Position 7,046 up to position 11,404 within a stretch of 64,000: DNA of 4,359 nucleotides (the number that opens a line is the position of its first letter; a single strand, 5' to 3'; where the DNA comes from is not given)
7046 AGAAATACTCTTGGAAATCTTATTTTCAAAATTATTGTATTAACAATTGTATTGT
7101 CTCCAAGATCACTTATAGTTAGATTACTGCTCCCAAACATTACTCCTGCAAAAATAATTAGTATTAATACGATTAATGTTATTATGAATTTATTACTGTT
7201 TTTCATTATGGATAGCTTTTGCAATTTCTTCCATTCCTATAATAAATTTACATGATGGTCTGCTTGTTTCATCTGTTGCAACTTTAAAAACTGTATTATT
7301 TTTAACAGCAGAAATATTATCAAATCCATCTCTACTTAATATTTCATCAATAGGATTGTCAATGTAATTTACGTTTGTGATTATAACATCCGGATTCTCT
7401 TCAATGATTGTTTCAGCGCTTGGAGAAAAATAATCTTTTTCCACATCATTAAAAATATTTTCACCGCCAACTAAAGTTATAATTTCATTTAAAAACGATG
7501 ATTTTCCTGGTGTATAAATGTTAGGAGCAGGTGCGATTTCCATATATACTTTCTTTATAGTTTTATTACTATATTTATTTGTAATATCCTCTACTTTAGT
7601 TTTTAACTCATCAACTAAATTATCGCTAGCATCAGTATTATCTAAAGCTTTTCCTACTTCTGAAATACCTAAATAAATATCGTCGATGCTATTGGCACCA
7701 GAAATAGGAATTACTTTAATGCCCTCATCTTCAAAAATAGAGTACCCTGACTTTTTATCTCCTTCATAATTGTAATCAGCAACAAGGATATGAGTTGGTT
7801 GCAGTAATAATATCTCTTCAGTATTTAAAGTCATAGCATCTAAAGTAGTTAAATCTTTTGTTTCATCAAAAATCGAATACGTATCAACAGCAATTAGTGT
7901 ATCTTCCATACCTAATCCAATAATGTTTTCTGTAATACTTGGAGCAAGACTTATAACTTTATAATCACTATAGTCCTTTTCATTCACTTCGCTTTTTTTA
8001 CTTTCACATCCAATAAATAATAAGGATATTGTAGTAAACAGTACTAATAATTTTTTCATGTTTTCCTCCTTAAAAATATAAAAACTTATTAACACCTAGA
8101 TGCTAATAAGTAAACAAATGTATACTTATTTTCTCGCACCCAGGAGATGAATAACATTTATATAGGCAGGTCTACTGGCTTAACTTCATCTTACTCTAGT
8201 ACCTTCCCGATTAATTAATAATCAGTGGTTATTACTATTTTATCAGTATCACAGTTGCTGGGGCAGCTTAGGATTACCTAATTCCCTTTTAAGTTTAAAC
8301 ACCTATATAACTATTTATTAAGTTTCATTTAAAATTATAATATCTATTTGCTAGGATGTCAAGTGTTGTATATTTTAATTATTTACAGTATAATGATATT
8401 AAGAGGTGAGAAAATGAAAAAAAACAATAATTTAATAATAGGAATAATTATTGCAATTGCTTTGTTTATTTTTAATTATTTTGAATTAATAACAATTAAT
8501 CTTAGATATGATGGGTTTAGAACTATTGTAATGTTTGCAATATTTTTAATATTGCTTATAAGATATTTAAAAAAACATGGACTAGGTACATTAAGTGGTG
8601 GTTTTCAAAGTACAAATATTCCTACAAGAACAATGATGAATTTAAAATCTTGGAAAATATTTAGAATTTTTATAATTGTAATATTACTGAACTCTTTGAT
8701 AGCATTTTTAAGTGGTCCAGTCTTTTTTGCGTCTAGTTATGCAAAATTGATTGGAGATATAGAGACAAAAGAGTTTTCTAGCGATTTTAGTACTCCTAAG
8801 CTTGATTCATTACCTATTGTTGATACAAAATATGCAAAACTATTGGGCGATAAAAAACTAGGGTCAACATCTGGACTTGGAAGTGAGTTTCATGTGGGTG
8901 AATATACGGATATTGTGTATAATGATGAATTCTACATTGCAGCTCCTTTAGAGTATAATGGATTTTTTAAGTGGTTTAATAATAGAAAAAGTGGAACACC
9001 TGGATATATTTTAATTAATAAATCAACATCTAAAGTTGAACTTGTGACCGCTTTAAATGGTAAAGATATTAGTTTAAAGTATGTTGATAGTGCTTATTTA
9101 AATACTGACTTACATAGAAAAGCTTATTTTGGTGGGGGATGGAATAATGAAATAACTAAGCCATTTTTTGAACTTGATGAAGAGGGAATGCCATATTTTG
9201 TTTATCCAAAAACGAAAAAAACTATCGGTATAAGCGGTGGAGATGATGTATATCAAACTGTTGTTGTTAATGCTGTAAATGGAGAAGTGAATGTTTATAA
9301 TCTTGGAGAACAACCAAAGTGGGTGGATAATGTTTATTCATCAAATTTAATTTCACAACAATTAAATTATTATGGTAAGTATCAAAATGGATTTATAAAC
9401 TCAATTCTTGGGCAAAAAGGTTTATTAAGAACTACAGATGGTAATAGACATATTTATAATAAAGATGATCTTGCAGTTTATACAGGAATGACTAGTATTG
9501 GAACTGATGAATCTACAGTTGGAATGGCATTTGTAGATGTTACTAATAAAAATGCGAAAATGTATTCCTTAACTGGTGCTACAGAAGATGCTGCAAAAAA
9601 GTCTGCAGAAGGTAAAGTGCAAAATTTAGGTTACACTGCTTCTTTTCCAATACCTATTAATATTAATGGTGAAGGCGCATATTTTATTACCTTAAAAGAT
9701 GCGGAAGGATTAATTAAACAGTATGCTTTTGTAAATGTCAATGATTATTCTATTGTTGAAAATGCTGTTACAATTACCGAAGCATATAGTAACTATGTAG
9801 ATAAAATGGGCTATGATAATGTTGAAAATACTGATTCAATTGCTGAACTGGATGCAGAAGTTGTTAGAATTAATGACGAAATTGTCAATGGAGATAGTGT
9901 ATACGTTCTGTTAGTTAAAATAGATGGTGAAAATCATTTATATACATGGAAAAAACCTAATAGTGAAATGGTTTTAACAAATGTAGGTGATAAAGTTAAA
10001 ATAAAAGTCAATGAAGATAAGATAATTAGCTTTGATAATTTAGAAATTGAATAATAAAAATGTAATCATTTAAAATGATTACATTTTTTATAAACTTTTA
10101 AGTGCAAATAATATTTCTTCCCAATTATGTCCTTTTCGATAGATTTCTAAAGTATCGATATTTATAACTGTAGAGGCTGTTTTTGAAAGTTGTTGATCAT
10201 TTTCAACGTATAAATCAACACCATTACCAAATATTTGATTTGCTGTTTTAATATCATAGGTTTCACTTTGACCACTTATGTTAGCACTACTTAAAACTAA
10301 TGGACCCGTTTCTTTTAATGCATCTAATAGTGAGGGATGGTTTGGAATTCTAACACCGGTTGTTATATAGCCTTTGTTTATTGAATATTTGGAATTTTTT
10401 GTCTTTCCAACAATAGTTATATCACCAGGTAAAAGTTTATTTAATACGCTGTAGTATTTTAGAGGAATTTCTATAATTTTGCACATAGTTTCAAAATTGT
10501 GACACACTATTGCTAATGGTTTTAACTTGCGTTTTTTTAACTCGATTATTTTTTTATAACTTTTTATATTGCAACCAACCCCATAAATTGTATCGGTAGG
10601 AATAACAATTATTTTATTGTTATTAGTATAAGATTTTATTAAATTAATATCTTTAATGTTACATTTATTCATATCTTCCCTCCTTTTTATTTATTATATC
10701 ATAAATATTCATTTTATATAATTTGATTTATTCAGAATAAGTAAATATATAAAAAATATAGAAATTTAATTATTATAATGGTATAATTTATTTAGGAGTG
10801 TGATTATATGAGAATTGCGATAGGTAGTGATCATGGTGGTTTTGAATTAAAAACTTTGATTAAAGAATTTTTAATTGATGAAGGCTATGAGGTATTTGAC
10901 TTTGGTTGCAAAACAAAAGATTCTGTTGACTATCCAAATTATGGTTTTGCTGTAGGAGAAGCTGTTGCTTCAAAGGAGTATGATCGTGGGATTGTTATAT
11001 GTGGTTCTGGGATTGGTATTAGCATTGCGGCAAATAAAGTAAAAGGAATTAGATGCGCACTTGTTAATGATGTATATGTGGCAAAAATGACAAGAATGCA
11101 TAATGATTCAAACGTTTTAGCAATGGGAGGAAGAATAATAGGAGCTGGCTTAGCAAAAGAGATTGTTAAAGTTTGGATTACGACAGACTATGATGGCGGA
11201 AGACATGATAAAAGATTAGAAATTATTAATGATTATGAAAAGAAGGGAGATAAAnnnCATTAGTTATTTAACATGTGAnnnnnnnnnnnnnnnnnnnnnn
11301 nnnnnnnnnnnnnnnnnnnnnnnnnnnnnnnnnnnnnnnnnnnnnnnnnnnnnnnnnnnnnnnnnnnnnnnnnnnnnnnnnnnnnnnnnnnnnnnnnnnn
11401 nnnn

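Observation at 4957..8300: Cobalamin riboswitch-controlled B12 salvage operon on the minus strand (riboswitch > btuF > btuC > btuD > PduO-type adenosyltransferase)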

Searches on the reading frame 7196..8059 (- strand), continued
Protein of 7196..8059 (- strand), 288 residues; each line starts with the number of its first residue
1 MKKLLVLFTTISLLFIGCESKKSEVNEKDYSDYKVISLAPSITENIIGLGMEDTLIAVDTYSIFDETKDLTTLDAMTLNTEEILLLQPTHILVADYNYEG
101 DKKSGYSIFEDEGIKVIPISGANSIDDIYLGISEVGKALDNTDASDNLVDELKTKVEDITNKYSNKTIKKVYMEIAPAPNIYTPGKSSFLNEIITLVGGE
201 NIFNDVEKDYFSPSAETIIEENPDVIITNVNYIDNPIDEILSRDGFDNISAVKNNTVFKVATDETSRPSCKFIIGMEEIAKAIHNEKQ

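Call 32: search_solved_structures(query=window:7196-8059:-, show_alignments=1)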
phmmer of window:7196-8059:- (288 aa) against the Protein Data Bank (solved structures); distinct sequences matched with E-value up to 0.001: 27.
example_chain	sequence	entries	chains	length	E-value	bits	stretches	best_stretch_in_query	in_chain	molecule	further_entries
4m7o_A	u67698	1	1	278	1.9e-37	132.4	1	21-283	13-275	Iron-binding protein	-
5ysc_A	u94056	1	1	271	8.4e-17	64.7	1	28-280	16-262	Vitamin B12-binding protein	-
2r7a_A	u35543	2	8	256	1.9e-13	53.7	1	35-260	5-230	Bacterial heme binding protein | Periplasmic HEME binding protein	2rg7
4ovk_A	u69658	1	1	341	9.5e-12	48.1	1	30-260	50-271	Periplasmic binding protein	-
5joq_A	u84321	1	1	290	1.5e-11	47.4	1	1-260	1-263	Lmo2184 protein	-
5m3b_A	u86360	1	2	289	2.6e-11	46.6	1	34-228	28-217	Vitamin B12-binding protein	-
5m2q_A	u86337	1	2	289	5.9e-11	45.5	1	34-228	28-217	Outer membrane protein A,Vitamin B12-binding protein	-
5m34_A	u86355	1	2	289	7e-11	45.3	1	34-228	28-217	Vitamin B12-binding protein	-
1n2z_A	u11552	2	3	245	7.8e-11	45.1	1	34-228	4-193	Vitamin B12 transport protein btuF | Vitamin B12-binding protein btuF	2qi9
4dbl_E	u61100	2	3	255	8.2e-11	45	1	34-228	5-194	Vitamin B12-binding protein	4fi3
5ovw_A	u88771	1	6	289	8.5e-11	45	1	34-228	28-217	Vitamin B12-binding protein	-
5m29_A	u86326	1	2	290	8.5e-11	45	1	34-228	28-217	Vitamin B12-binding protein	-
1n4a_A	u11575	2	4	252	9.5e-11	44.8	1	34-228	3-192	Vitamin B12 transport protein btuF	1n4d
5khl_B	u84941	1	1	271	6.5e-10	42.1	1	32-230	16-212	Hemin ABC transporter, periplasmic hemin-binding protein HutB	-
5cr9_A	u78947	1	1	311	1.9e-09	40.5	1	97-280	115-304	ABC-type Fe3+-hydroxamate transport system, periplasmic component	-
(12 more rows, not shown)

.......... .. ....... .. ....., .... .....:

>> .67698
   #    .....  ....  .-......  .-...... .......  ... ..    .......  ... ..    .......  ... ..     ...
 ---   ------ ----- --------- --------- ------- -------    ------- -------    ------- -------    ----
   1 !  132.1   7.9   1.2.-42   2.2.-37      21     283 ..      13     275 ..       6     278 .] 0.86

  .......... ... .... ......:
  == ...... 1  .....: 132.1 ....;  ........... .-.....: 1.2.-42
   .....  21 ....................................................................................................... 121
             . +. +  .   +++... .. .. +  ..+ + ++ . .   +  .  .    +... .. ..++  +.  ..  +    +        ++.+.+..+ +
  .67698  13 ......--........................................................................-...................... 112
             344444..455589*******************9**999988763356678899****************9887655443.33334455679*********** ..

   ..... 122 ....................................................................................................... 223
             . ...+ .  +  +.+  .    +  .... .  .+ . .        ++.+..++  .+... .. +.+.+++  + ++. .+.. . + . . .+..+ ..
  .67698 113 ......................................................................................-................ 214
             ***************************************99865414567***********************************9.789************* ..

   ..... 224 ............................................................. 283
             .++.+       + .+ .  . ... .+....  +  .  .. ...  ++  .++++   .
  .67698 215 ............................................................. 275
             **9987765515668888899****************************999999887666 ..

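Call 41: find_encoding_contigs(protein=P0016, flank=4000, max_places=1)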
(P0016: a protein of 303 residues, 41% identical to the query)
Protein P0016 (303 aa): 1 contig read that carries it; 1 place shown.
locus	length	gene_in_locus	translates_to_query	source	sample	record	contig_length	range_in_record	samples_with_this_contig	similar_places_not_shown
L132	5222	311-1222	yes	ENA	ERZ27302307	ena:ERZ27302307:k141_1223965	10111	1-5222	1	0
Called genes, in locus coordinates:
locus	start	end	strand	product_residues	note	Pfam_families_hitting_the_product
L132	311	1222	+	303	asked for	PF01497:Peripla_BP_2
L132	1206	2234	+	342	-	PF01032:FecCD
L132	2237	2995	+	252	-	PF02463:SMC_N, PF13175:AAA_15 (faint), PF13476:AAA_23 (weak), PF00005:ABC_tran, PF00004:AAA (faint), PF13304:AAA_21 (faint)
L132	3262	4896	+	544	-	PF00496:SBP_bac_5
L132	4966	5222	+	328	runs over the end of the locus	PF19300:BPD_transp_1_N (weak), PF00528:BPD_transp_1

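Call 42: find_encoding_contigs(protein=P0031, flank=4000, max_places=1)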
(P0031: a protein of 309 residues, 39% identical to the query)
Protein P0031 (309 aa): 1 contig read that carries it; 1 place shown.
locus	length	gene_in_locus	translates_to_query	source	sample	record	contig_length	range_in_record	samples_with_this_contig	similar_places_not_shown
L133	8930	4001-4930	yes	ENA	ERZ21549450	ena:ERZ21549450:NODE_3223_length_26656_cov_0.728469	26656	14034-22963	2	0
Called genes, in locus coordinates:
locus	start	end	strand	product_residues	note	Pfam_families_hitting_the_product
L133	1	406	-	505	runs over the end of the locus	PF00474:SSF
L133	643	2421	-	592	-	PF01381:HTH_3 (faint), PF01476:LysM, PF04545:Sigma70_r4 (faint), PF01476:LysM, PF01476:LysM, PF23473:LysM3_LYK4_5 (weak), PF01476:LysM, PF23473:LysM3_LYK4_5 (weak), +11 more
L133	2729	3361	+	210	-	PF02607:B12-binding_2, PF02310:B12-binding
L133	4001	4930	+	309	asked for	PF01497:Peripla_BP_2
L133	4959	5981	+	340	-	PF01032:FecCD, PF00950:ABC-3 (weak)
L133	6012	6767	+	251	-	PF02463:SMC_N, PF13175:AAA_15 (faint), PF13476:AAA_23 (weak), PF00005:ABC_tran, PF13401:AAA_22 (weak), PF13304:AAA_21 (faint)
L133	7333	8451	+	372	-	PF01944:SpoIIM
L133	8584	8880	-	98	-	PF01985:CRS1_YhbY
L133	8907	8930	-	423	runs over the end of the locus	PF01018:GTP1_OBG, PF02421:FeoB_N, PF01926:MMR_HSR1, PF09269:DUF1967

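Call 43: find_encoding_contigs(protein=P0057, flank=4000, max_places=1)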
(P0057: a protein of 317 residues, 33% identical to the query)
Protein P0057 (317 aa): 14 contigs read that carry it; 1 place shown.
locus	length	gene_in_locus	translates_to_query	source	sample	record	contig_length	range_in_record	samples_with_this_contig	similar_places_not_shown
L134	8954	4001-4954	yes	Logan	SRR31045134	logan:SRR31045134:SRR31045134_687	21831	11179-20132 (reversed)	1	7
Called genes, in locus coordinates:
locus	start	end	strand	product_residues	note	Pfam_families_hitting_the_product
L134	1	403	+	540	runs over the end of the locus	-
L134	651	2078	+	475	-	PF09820:AAA-ATPase_like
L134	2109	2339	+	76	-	PF08011:PDDEXK_9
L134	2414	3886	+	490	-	PF04122:CW_binding_2, PF07532:Big_4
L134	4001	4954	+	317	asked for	PF01497:Peripla_BP_2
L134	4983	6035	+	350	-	PF01032:FecCD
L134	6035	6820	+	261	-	PF13476:AAA_23 (faint), PF02463:SMC_N (weak), PF00005:ABC_tran, PF13304:AAA_21 (faint)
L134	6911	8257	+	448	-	PF02386:TrkH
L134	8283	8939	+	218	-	PF02254:TrkA_N, PF02080:TrkA_C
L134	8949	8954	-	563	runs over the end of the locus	PF08447:PAS_3, PF00990:GGDEF, PF00563:EAL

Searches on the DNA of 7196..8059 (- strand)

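Call 13: search_rna_families(source=L001, threshold=gathering, show_alignments=1)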
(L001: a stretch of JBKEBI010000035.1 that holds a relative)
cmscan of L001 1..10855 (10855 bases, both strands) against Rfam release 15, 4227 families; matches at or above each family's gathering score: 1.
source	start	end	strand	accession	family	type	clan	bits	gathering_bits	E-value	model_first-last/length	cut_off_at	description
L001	4730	4905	+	RF00174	Cobalamin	Cis-reg; riboswitch;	CL00101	98.4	31.5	4e-24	1-189/189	no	Cobalamin riboswitch aptamer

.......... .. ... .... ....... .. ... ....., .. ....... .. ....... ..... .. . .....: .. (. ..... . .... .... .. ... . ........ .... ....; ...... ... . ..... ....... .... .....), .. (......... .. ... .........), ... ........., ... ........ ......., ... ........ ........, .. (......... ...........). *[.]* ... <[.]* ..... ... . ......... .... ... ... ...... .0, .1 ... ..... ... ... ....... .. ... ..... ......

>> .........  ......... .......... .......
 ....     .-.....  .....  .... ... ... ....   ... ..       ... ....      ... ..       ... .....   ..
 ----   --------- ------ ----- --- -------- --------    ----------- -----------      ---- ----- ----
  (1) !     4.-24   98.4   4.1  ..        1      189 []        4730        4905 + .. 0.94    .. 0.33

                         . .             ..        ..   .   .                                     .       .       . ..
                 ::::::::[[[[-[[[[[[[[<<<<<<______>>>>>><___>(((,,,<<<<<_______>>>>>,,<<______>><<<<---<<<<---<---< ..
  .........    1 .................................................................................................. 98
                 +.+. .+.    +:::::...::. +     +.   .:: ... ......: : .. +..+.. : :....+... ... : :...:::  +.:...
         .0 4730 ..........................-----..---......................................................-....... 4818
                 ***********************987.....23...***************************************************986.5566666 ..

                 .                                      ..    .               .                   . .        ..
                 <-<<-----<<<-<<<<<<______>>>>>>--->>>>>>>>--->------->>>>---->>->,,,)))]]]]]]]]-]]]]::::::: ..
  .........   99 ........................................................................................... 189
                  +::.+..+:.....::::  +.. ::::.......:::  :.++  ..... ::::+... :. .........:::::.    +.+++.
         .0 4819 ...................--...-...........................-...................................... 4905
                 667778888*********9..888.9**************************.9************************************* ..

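Call 22: search_rna_families(sources=[L002, L004, L006, L008, L009, L011], threshold=gathering)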
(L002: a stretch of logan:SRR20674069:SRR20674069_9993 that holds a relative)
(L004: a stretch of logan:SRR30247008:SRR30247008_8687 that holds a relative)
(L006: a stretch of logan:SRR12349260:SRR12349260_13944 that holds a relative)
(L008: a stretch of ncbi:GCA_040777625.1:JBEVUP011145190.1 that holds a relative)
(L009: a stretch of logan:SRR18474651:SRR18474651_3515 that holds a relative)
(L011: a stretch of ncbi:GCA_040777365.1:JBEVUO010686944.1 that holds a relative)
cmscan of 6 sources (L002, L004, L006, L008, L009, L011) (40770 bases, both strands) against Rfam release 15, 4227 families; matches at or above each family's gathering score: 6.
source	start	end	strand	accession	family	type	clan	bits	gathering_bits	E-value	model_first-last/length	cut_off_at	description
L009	3731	3906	+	RF00174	Cobalamin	Cis-reg; riboswitch;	CL00101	98.4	31.5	1.5e-23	1-189/189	no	Cobalamin riboswitch aptamer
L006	2732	2907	+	RF00174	Cobalamin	Cis-reg; riboswitch;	CL00101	96.4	31.5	5.7e-23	1-189/189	no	Cobalamin riboswitch aptamer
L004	100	275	+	RF00174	Cobalamin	Cis-reg; riboswitch;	CL00101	94.4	31.5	2.1e-22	1-189/189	no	Cobalamin riboswitch aptamer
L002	3104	3280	+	RF00174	Cobalamin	Cis-reg; riboswitch;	CL00101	92.6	31.5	6.9e-22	1-189/189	no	Cobalamin riboswitch aptamer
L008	370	543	+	RF00174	Cobalamin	Cis-reg; riboswitch;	CL00101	86.2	31.5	4.8e-20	1-189/189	no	Cobalamin riboswitch aptamer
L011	1235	1404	+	RF00174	Cobalamin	Cis-reg; riboswitch;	CL00101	83.3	31.5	3.3e-19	1-189/189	no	Cobalamin riboswitch aptamer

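Call 44: search_rna_families(sources=[L132, L133, L134, L022, L027, L048], threshold=gathering)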
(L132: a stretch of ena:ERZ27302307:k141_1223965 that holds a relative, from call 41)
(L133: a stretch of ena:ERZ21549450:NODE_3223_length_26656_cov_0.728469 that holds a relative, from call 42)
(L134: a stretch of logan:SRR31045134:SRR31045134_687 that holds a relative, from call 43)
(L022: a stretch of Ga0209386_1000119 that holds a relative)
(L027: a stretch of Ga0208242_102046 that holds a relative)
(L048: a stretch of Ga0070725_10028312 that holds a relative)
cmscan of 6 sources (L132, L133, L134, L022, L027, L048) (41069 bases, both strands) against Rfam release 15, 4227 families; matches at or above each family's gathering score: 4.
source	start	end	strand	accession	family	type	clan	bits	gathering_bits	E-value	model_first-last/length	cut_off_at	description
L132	1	166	+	RF00174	Cobalamin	Cis-reg; riboswitch;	CL00101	99.2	31.5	8.9e-24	9-189/189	5'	Cobalamin riboswitch aptamer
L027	2754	2928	+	RF00174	Cobalamin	Cis-reg; riboswitch;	CL00101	92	31.5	1e-21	1-189/189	no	Cobalamin riboswitch aptamer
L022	6109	6289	-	RF00174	Cobalamin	Cis-reg; riboswitch;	CL00101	84.9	31.5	1.1e-19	1-189/189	no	Cobalamin riboswitch aptamer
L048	1452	1627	-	RF00174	Cobalamin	Cis-reg; riboswitch;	CL00101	83.7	31.5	2.5e-19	1-189/189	no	Cobalamin riboswitch aptamer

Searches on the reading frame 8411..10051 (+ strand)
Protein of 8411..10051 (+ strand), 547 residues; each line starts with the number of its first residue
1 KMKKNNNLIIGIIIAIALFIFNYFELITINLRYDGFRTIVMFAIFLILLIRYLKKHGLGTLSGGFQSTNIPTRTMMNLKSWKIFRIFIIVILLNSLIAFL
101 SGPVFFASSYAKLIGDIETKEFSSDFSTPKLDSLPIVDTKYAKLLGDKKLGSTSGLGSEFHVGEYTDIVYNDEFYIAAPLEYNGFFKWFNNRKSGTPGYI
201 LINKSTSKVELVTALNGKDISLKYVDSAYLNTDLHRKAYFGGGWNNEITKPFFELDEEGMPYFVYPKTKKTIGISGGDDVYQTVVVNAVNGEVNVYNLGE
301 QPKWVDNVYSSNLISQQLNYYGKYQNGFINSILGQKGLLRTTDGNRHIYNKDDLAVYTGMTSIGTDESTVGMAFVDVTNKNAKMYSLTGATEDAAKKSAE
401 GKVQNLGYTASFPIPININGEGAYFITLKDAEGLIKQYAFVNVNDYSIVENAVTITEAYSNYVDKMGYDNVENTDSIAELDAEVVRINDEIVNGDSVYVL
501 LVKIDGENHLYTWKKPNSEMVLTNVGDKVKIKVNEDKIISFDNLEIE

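Call 4: search_protein_families(library=pfam, proteins=[window:8411-10051:+])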
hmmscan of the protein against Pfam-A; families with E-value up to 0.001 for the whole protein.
window:8411-10051:+ (547 aa): 0 families

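Call 5: search_protein_families(library=ncbifam, proteins=[window:8411-10051:+])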
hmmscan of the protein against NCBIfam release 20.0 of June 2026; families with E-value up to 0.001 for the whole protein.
window:8411-10051:+ (547 aa): 0 families

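Call 50: search_solved_structures(query=window:8411-10051:+, max_evalue=0.01)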
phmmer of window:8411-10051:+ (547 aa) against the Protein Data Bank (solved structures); distinct sequences matched with E-value up to 0.01: 0.

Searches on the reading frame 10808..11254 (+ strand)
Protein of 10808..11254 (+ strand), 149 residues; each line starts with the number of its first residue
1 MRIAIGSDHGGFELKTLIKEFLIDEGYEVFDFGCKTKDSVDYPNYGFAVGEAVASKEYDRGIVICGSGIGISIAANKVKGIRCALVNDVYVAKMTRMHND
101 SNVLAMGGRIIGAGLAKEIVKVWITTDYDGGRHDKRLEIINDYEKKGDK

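Call 49: search_protein_families(library=ncbifam, proteins=[window:10808-11254:+], max_evalue=1e-20)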
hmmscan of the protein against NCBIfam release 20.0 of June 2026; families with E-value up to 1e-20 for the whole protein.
window:10808-11254:+ (149 aa): 11 families
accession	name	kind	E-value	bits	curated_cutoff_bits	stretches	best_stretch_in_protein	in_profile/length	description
NF004051.0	PRK05571.1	subfamily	1.2e-60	203.6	135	1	1-145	2-147/149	ribose-5-phosphate isomerase B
TIGR00689.1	rpiB_lacA_lacB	subfamily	6.3e-59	198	88.3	1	3-146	1-145/145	RpiB/LacA/LacB family sugar-phosphate isomerase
TIGR01120.1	rpiB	equivalog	6.6e-57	191.5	138.65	1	2-143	1-142/143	ribose 5-phosphate isomerase B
TIGR02133.1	RPI_actino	equivalog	1e-44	152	168.2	1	1-145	1-147/148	ribose-5-phosphate isomerase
NF006381.0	PRK08622.1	equivalog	3.2e-41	141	234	1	1-144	1-145/171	galactose-6-phosphate isomerase subunit LacB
NF006380.0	PRK08621.1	equivalog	7.5e-38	130.1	164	1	1-141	1-139/142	galactose-6-phosphate isomerase subunit LacA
TIGR01119.1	lacB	equivalog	1.2e-33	116.2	312.55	1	1-137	1-137/171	galactose-6-phosphate isomerase subunit LacB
NF051858.1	EryPhIsonDerIRhiz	equivalog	2.5e-33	115.3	240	1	1-145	1-148/150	D-erythrulose-4-phosphate isomerase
NF009257.0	PRK12613.1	equivalog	1.8e-32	112.4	243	1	1-142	1-139/141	galactose-6-phosphate isomerase subunit LacA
TIGR01118.1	lacA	equivalog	3.2e-32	111.6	181.1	1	1-141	1-139/141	galactose-6-phosphate isomerase subunit LacA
NF009258.0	PRK12615.1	equivalog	2.2e-30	105.8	325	1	1-137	1-137/171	galactose-6-phosphate isomerase subunit LacB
